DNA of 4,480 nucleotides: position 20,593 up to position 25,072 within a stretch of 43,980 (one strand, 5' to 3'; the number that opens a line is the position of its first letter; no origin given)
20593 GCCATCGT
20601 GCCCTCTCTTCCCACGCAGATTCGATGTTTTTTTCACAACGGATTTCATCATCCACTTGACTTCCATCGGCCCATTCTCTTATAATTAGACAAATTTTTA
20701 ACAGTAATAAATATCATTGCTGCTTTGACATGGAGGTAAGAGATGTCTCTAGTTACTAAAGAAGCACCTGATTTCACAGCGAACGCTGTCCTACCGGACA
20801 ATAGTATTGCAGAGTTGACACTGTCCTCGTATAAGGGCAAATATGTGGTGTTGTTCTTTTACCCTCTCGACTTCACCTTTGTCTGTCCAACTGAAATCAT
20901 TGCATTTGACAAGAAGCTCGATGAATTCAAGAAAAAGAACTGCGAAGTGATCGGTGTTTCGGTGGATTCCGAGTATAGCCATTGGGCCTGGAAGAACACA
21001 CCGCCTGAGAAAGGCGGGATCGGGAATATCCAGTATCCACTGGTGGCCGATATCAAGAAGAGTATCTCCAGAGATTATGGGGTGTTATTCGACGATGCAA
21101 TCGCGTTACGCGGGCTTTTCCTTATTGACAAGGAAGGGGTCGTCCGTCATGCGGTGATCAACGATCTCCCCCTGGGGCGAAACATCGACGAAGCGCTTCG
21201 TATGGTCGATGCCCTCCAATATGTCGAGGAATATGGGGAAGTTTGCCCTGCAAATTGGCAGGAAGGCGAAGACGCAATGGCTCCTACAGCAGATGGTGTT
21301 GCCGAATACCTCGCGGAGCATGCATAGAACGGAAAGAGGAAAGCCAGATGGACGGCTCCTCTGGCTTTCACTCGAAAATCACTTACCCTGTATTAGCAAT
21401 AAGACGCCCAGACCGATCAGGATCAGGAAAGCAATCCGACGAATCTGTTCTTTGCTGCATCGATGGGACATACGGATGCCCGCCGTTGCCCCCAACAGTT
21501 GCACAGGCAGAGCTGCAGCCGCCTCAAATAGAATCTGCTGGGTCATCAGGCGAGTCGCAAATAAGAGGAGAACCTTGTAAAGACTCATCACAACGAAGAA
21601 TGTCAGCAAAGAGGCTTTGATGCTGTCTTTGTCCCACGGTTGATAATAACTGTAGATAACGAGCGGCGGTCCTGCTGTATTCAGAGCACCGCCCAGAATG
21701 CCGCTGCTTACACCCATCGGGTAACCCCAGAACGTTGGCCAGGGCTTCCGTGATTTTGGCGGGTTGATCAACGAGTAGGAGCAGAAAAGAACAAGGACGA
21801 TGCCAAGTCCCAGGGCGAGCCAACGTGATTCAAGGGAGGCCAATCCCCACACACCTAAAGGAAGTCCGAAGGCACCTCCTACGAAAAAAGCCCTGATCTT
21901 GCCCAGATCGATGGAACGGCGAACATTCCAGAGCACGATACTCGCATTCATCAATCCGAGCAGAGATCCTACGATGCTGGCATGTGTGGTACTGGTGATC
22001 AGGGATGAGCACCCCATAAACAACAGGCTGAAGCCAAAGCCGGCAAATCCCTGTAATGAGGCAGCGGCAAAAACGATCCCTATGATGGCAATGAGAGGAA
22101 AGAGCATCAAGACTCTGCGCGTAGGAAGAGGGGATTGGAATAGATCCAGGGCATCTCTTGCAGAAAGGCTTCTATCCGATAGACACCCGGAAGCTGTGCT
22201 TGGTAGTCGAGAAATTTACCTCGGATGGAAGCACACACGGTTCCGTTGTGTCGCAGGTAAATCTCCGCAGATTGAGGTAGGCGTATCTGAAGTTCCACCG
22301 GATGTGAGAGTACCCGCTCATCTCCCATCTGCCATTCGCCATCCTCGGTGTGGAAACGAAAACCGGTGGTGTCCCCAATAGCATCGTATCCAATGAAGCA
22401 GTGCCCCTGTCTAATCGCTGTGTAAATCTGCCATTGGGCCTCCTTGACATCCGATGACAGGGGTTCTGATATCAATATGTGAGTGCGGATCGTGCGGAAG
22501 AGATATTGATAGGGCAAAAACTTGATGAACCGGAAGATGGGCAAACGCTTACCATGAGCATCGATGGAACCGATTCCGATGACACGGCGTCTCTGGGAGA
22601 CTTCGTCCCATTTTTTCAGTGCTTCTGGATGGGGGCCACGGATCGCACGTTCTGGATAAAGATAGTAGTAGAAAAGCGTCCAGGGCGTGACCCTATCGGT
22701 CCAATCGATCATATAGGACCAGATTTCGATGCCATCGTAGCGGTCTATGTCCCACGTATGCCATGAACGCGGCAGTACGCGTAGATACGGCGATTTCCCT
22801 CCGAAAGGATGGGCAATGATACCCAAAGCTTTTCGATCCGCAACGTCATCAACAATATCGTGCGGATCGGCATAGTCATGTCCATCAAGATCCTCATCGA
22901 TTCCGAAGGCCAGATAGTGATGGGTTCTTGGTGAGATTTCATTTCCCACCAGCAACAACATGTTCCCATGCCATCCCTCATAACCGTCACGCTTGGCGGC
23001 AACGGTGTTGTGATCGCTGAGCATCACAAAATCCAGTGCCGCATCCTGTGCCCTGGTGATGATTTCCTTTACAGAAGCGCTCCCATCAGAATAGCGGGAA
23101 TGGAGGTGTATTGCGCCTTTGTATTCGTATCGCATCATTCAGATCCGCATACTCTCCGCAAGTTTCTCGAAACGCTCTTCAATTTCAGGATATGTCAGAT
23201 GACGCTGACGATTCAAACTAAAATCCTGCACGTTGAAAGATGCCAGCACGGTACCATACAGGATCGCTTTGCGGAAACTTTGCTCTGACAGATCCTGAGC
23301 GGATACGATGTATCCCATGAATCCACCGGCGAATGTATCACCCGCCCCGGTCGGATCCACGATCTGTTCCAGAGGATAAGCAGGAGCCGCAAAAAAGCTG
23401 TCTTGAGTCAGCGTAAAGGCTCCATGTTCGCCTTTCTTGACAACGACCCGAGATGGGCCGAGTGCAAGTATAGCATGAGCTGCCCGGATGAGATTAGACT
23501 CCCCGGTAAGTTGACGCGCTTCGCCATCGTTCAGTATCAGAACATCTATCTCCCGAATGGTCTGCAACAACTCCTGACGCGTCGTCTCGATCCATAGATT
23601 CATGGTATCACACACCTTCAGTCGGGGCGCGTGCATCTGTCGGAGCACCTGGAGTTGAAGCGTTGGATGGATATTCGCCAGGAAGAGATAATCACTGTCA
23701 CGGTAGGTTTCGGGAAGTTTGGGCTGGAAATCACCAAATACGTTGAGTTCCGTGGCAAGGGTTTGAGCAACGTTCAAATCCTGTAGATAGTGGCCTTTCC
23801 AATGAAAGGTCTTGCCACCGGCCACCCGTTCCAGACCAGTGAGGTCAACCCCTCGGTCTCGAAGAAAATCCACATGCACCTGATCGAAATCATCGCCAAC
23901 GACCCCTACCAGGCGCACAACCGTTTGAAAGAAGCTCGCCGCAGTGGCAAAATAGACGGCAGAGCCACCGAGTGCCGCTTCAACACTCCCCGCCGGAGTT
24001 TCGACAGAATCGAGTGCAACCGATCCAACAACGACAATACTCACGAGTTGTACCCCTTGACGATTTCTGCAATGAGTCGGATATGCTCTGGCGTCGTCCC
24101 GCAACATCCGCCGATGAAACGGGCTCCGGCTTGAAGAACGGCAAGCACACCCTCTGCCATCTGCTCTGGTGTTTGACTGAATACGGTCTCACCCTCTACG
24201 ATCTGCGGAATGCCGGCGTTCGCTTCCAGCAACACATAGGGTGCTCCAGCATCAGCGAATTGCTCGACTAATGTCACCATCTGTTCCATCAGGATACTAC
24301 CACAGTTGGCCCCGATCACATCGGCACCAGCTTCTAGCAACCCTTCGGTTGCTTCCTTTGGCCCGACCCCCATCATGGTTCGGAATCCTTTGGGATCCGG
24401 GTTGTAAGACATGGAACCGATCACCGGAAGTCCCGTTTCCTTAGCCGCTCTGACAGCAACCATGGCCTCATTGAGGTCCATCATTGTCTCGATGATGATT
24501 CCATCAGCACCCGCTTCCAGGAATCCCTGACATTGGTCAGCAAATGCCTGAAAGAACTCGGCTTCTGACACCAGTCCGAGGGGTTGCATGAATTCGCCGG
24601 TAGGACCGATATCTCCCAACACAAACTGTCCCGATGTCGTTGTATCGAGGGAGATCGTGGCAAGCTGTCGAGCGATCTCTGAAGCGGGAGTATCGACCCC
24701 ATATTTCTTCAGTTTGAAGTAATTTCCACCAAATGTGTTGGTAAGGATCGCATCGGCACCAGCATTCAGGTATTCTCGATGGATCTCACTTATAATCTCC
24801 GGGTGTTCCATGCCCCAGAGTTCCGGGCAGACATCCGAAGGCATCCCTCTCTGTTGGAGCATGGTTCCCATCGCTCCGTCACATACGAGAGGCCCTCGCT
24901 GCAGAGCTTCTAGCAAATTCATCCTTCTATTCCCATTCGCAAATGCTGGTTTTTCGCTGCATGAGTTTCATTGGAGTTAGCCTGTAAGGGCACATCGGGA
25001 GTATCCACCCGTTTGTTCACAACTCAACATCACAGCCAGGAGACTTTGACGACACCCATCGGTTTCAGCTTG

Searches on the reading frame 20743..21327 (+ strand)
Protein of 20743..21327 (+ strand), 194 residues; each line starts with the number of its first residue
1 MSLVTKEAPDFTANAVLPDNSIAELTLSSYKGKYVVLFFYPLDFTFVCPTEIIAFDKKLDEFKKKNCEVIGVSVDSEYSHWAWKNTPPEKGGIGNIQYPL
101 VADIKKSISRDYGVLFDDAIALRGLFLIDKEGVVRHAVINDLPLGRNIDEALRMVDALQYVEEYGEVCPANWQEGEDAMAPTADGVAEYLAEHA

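Call 63: search_protein_families(library=pfam, proteins=[window:20743-21327:+], max_evalue=0.001)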
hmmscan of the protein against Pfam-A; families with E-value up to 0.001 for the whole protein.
window:20743-21327:+ (194 aa): 3 families
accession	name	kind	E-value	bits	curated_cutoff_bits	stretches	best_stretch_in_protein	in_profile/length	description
PF00578.27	AhpC-TSA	-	6.3e-40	136.4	26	1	4-136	1-123/124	AhpC/TSA family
PF08534.16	Redoxin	-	3.2e-19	69.6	26.6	1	5-143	3-137/148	Redoxin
PF10417.14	1-cysPrx_C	-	5.4e-14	52.3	21.1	1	157-190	1-39/41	C-terminal domain of 1-Cys peroxiredoxin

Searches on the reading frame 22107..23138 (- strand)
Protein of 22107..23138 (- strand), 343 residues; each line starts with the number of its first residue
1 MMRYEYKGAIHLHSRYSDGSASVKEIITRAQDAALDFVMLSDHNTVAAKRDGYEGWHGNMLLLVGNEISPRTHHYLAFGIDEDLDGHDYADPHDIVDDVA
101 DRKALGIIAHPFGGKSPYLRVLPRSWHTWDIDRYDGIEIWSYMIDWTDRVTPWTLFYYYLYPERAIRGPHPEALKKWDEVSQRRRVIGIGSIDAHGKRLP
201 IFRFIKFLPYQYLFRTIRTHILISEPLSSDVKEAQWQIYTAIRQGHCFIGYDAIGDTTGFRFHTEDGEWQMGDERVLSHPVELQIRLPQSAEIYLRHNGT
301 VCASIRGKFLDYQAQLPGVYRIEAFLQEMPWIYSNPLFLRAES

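Call 63: search_protein_families(library=pfam, proteins=[window:22107-23138:-], max_evalue=0.001)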
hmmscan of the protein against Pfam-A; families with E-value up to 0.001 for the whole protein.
window:22107-23138:- (343 aa): 1 family
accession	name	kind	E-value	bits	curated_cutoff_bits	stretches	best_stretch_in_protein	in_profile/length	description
PF02811.25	PHP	-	3.6e-05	24.6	26.4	1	10-53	2-47/164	PHP domain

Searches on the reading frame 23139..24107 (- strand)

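Call 63: search_protein_families(library=pfam, proteins=[window:23139-24107:-], max_evalue=0.001)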
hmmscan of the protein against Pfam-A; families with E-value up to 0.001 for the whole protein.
window:23139-24107:- (322 aa): 1 family
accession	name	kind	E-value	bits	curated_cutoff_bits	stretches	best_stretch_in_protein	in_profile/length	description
PF00294.29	PfkB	-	3.7e-30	105.7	25.8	1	24-297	4-294/302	pfkB family carbohydrate kinase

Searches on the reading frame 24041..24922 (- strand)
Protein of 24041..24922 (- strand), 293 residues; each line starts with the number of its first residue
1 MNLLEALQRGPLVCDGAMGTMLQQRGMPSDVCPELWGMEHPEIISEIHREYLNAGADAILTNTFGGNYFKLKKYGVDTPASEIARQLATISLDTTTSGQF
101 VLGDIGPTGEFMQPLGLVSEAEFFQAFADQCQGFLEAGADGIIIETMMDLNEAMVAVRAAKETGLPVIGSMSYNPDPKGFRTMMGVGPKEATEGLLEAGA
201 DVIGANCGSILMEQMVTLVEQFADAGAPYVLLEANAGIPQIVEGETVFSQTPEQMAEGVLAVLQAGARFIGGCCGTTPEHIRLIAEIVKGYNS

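Call 63: search_protein_families(library=pfam, proteins=[window:24041-24922:-], max_evalue=0.001)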
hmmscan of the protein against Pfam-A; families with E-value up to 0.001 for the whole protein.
window:24041-24922:- (293 aa): 2 families
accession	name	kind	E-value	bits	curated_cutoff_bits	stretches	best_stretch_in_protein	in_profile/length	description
PF02574.22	S-methyl_trans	-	2.6e-67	228.1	22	1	12-288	1-283/283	Homocysteine S-methyltransferase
PF13714.12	PEP_mutase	-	0.00058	19.9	31.5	0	129-167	161-196/240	Phosphoenolpyruvate phosphomutase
